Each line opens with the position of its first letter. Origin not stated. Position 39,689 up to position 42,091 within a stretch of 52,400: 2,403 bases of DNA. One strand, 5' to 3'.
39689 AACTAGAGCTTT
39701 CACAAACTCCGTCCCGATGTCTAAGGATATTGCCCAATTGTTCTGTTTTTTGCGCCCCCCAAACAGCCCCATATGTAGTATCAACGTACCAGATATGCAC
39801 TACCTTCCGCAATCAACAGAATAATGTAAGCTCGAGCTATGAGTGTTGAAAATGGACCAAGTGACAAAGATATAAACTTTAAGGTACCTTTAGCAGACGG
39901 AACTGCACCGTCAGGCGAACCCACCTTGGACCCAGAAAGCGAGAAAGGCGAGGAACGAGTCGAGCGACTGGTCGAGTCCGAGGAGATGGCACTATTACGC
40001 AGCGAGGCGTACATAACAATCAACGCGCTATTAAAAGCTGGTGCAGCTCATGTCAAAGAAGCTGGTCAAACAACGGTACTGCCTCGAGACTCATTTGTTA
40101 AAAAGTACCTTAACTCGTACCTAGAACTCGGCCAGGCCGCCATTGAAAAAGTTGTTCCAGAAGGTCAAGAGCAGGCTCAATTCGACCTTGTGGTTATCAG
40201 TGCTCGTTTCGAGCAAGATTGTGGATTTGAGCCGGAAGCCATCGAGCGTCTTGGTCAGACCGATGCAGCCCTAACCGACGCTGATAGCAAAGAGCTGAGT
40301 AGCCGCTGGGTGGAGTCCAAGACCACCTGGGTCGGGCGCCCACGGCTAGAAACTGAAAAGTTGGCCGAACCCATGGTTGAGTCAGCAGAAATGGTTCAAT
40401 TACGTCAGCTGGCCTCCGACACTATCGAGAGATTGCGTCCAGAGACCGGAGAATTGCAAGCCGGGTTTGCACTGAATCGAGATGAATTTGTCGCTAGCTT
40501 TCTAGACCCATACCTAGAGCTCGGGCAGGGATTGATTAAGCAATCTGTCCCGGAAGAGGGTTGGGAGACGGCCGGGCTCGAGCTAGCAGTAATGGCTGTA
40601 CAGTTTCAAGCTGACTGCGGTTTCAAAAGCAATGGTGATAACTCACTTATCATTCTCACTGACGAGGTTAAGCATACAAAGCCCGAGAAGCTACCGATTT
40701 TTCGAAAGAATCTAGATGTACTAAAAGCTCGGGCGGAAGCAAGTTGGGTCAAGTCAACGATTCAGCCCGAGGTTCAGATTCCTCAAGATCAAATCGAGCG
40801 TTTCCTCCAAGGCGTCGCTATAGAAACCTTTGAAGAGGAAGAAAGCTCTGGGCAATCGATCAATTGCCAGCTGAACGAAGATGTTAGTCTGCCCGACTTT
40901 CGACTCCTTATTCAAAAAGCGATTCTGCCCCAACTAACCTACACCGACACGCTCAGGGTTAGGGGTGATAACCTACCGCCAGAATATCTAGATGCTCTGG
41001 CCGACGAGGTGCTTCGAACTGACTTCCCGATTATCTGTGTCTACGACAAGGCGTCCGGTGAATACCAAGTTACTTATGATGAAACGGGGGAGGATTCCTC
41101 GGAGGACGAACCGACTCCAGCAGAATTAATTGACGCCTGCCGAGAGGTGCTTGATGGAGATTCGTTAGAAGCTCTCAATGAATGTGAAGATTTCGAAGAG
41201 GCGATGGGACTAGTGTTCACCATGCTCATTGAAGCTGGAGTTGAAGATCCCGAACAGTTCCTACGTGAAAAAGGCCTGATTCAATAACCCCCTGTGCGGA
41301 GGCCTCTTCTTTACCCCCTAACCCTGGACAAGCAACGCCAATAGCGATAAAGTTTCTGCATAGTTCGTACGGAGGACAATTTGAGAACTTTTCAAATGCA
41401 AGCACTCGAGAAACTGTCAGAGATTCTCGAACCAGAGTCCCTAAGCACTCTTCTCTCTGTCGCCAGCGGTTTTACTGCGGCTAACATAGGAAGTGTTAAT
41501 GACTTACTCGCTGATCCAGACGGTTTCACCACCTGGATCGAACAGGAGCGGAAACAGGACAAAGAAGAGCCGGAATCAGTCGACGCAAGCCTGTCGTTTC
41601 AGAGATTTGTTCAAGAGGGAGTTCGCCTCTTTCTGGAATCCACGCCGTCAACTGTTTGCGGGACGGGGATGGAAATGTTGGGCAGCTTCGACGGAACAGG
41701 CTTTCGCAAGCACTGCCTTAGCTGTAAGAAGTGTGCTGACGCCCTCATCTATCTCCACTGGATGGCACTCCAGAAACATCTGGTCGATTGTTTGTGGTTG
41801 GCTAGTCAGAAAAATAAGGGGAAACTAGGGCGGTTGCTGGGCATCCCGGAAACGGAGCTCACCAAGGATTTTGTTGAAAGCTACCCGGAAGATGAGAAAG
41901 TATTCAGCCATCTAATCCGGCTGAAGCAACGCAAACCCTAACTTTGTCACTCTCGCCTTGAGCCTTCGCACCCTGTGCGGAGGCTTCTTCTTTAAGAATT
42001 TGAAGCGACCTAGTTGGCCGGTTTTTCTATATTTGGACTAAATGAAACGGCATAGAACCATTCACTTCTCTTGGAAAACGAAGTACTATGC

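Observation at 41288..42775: Relics of the alaS 3' end punctuate a small gene array: a cassette-like accretion site at the end of alaS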

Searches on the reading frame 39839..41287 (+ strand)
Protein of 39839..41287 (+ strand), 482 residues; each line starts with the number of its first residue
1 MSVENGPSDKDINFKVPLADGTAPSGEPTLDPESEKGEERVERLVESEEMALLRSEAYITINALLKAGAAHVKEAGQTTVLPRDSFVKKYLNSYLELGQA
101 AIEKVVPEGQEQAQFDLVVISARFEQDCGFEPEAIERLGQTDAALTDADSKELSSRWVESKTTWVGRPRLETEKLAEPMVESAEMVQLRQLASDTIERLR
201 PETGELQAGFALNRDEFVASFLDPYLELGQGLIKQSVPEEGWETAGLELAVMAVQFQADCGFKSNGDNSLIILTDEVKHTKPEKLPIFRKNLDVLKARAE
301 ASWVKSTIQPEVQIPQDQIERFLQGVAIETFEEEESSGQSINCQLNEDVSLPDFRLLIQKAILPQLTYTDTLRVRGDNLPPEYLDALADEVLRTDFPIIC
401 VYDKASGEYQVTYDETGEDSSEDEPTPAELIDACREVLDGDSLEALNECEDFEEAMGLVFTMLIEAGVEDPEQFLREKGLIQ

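Call 6: search_protein_families(library=pfam, proteins=[window:39839-41287:+], max_evalue=0.1)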
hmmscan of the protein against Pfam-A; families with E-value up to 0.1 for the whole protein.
window:39839-41287:+ (482 aa): 1 family
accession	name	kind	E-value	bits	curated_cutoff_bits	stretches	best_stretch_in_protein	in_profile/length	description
PF21247.3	Fic-like_C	-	0.034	14.5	27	0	82-108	28-52/64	Filamentation induced by cAMP protein Fic-like, C-terminal domain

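Call 82: find_homologous_proteins(query=window:39839-41287:+, max_evalue=0.001)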
Query window:39839-41287:+ (482 aa): 4 proteins with E <= 0.001 among 8000 candidates.
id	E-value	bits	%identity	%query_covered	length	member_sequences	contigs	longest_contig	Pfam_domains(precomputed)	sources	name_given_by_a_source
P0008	0.0e+0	1055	100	100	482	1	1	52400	-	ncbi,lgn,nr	ncbi:MAG: hypothetical protein Q7K33_00665 [Candidatus Berkelbacteria bacterium]|nr:hypothetical pro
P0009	1.0e-218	745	81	88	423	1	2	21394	-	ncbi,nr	ncbi:MAG: hypothetical protein NUV80_04510 [Candidatus Berkelbacteria bacterium]|nr:hypothetical pro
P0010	7.1e-96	340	50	65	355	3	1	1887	-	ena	-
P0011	1.3e-60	224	48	51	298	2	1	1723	-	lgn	-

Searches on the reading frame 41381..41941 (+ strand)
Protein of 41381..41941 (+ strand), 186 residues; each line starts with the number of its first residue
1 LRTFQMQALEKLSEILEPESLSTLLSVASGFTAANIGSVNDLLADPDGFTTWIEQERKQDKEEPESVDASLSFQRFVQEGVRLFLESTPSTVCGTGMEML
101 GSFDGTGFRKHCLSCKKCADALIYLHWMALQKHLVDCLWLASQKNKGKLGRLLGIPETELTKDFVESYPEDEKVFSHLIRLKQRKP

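Call 6: search_protein_families(library=pfam, proteins=[window:41381-41941:+], max_evalue=0.1)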
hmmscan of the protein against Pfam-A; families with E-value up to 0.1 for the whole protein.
window:41381-41941:+ (186 aa): 1 family
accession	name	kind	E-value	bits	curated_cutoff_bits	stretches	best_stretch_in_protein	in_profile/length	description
PF18608.7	XAF1_C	-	0.035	14.1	25.8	1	117-146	19-48/54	XIAP-associated factor 1 C-terminal domain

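Call 50: find_homologous_proteins(query=window:41381-41941:+, max_evalue=0.01)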
Query window:41381-41941:+ (186 aa): 2 proteins with E <= 0.01 among 98 candidates.
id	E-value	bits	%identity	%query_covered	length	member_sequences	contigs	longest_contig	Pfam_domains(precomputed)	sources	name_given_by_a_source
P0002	3.1e-116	403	100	97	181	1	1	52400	-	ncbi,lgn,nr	ncbi:MAG: hypothetical protein Q7K33_00670 [Candidatus Berkelbacteria bacterium]|nr:hypothetical pro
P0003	2.0e-37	147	42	99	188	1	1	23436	-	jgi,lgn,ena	-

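Call 52: find_encoding_contigs(protein=P0003, flank=8000, max_places=6)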
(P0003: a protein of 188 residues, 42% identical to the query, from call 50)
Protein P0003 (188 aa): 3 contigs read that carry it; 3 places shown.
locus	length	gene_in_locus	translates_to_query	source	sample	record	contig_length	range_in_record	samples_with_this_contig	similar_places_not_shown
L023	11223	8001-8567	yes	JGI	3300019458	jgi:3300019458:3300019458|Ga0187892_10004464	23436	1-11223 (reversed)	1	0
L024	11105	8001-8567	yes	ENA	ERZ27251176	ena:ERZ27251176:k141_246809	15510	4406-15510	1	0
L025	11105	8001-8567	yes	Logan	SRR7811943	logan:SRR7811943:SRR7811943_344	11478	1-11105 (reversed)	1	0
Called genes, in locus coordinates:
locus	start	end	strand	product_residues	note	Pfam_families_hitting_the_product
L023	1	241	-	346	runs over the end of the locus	PF06723:MreB_Mbl, PF00022:Actin (weak), PF25216:Volactin (faint), PF00012:HSP70, PF11104:PilM_2 (faint), PF14450:FtsA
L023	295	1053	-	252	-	PF13529:Peptidase_C39_2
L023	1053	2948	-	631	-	PF17964:Big_10 (faint), PF13205:Big_5, PF13529:Peptidase_C39_2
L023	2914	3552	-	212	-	PF18916:Lycopene_cyc (faint)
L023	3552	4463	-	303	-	PF02618:YceG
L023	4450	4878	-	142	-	PF03652:RuvX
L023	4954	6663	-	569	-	-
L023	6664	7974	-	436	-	PF06723:MreB_Mbl (weak), PF06277:EutA (weak), PF14450:FtsA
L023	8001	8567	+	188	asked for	-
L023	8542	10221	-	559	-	PF01411:tRNA-synt_2c, PF07973:tRNA_SAD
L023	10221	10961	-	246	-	PF01464:SLT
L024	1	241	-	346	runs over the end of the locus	PF06723:MreB_Mbl, PF00022:Actin (weak), PF25216:Volactin (faint), PF00012:HSP70, PF11104:PilM_2 (faint), PF14450:FtsA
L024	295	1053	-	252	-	PF13529:Peptidase_C39_2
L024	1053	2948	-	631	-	PF17964:Big_10 (faint), PF13205:Big_5, PF13529:Peptidase_C39_2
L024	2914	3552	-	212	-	PF18916:Lycopene_cyc (faint)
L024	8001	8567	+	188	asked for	-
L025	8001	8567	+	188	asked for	-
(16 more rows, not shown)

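Call 72: search_protein_representatives(alignment_id=A2)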
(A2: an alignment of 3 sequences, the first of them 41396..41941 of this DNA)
Query: 3 sequences, 184 profile positions. Proteins with E-value up to 0.001 (for the whole library): 7; up to 1e-10: 6; up to 1e-30: 4. The best 7 are listed.
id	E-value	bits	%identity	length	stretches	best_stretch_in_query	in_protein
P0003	1.9e-87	308.2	-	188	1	1-184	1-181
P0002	2.5e-87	307.8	-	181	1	5-184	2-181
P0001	4.1e-70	251.6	-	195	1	1-184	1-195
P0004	1.3e-36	142.5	-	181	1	5-181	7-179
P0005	9.5e-13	64.6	-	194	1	7-155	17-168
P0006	3.3e-12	62.9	-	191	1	5-162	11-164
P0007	4.4e-05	39.7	-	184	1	6-136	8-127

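Call 73: find_encoding_contigs(protein=P0004, flank=5000, max_places=4)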
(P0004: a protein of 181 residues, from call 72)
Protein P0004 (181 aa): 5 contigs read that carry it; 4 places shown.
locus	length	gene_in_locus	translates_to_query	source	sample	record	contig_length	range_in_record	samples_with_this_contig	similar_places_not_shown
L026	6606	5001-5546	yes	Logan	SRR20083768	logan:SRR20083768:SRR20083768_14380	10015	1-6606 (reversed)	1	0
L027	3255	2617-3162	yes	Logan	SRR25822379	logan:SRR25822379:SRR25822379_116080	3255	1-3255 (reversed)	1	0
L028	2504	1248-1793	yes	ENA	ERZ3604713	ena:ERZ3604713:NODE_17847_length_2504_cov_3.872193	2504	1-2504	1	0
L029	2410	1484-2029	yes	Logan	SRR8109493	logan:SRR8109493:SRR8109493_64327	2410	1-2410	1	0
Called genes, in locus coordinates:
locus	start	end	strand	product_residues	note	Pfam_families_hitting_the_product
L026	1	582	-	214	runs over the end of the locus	-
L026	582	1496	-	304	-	PF02618:YceG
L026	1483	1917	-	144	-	PF03652:RuvX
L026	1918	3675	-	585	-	-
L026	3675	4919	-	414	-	PF06723:MreB_Mbl (weak), PF06277:EutA (weak), PF14450:FtsA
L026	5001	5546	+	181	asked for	-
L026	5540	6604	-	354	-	?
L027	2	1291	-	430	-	?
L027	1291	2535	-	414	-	PF06723:MreB_Mbl (weak), PF06277:EutA (weak), PF14450:FtsA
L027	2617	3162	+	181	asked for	-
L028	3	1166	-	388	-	?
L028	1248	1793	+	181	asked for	-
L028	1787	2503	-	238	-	?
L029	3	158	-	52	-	?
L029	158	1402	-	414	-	PF06723:MreB_Mbl (weak), PF06277:EutA (weak), PF14450:FtsA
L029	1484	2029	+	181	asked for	-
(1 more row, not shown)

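Call 74: find_encoding_contigs(protein=P0005, flank=5000, max_places=4)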
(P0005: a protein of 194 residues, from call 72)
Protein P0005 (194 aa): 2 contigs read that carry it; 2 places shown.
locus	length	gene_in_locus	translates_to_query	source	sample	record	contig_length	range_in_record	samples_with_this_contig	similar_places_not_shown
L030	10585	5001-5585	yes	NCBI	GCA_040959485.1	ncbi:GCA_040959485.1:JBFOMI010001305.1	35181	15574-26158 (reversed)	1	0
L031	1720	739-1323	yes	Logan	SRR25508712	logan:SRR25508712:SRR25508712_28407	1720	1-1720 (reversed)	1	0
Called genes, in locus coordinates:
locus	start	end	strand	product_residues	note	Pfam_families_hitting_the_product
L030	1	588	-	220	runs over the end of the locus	-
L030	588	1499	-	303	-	PF02618:YceG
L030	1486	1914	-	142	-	PF03652:RuvX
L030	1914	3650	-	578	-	-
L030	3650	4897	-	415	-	PF06723:MreB_Mbl (weak), PF11104:PilM_2 (weak), PF06277:EutA (weak), PF14450:FtsA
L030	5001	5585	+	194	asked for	-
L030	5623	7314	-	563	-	PF01411:tRNA-synt_2c, PF07973:tRNA_SAD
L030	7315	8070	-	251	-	PF01464:SLT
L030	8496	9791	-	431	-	PF00496:SBP_bac_5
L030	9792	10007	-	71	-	PF03840:SecG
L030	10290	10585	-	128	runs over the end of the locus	-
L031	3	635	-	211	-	?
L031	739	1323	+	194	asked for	-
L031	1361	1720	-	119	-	?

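Call 76: find_encoding_contigs(protein=P0006, flank=5000, max_places=4)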
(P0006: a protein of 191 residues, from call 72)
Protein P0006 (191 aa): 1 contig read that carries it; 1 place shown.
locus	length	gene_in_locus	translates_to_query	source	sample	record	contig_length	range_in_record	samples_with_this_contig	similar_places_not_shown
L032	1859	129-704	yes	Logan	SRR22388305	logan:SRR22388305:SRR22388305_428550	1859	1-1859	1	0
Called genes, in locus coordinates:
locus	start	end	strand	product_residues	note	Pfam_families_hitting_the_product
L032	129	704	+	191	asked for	-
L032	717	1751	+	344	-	-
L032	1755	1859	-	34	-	?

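Call 77: find_encoding_contigs(protein=P0007, flank=5000, max_places=4)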
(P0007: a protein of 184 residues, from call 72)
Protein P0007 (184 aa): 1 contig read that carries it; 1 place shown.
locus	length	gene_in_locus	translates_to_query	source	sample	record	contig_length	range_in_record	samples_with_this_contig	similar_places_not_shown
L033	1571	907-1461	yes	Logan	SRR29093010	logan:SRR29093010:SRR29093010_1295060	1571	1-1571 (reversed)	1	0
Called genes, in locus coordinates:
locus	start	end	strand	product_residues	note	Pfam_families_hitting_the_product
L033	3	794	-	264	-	?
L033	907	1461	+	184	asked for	-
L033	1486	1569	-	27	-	?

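Call 88: predict_structure(alignment_id=A3)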
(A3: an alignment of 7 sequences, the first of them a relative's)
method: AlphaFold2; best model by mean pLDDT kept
length: 181 residues; sequences in the alignment: 7
mean_pLDDT: 86.5   pTM: 0.81
mean pLDDT of the five models: 86.5, 85.2, 84.4, 84.3, 83.1
residues with pLDDT >= 90: 84; 70-90: 85; 50-70: 10; < 50: 2
segments of 3 or more residues with pLDDT < 50: none
pLDDT, mean of each block of 10 residues (from residue 1): 85 94 87 89 83 65 76 91 91 88 92 92 92 89 90 87 84 86 50
secondary structure, 60 per line:
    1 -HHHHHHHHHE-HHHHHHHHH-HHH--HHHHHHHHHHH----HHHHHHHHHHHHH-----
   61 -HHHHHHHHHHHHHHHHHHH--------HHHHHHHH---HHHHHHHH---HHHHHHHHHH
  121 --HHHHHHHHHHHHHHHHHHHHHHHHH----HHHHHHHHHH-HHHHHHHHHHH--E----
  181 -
elements in order: H2-10 H13-21 H28-38 H43-55 H62-80 H89-96 H100-107 H111-120 H123-147 H152-161 H163-173

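Call 90: fold_search(model_id=the predicted structure, library=pdb)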
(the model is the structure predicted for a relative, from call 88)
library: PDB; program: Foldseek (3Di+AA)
matches with E <= 10: 55; with E <= 0.001: 0
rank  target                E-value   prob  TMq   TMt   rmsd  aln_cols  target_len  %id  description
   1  6quz_D                1.5e+00  0.06  0.21  0.08  20.6       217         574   12  Structure of ATPgS-bound outward-facing TM287/288 in complex with sybody Sb_TM35 (released 2019-05-29)
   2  6rsw_C                1.9e+00  0.07  0.19  0.20  15.4       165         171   14  HFD domain of mouse CAP1 bound to the pointed end of G-actin (released 2019-11-27)
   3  5jwr_F                2.4e+00  0.08  0.20  0.26  16.4       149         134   12  Crystal structure of foldswitch-stabilized KaiB in complex with the N-terminal CI domain of KaiC and a dimer of KaiA C (released 2017-03-29)
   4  4dcn_D                2.6e+00  0.03  0.13  0.12  21.4       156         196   11  Crystal Structure Analysis of the Arfaptin2 BAR domain in Complex with ARL1 (released 2012-06-13)
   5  3mpx                  2.9e+00  0.03  0.16  0.11  16.8       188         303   15  Crystal structure of the DH and PH-1 domains of human FGD5 (released 2010-06-23)
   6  3o1i_B                3.4e+00  0.02  0.12  0.09  26.9       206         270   13  Crystal Structure of the TorS sensor domain - TorT complex in the absence of ligand (released 2011-12-21)
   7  6ysl_C                3.6e+00  0.06  0.23  0.17  19.9       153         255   12  Structure of the flagellar MotAB stator complex from Bacillus subtilis (released 2020-08-12)
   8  5och_D                3.6e+00  0.06  0.23  0.09  18.4       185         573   14  The crystal structure of human ABCB8 in an outward-facing state (released 2018-07-25)
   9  4ys0                  3.8e+00  0.06  0.24  0.08  14.8       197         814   12  Conformational changes of the clamp of the protein translocation ATPase SecA from Thermotoga maritima (released 2015-06-03)
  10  3jux                  4.5e+00  0.08  0.32  0.10  11.5       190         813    8  Structure of the translocation ATPase SecA from Thermotoga maritima (released 2009-10-20)
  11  3fse_A                4.7e+00  0.03  0.14  0.09  16.1       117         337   12  Crystal structure of a two-domain protein containing dj-1/thij/pfpi-like and ferritin-like domains (ava_4496) from ana (released 2009-02-03)
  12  9irw                  4.7e+00  0.03  0.16  0.09  15.0       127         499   16  Structure of human URAT1 bound with urate (released 2025-01-15)
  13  1n4k                  5.0e+00  0.03  0.17  0.12  19.6       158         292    8  Crystal structure of the inositol 1,4,5-trisphosphate receptor binding core in complex with IP3 (released 2002-12-25)
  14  5mkk_A                5.6e+00  0.04  0.20  0.08  17.3       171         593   15  Crystal structure of the heterodimeric ABC transporter TmrAB, a homolog of the antigen translocation complex TAP (released 2017-01-18)
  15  6gox                  5.6e+00  0.03  0.25  0.10  12.5       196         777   12  SecA (released 2019-06-19)
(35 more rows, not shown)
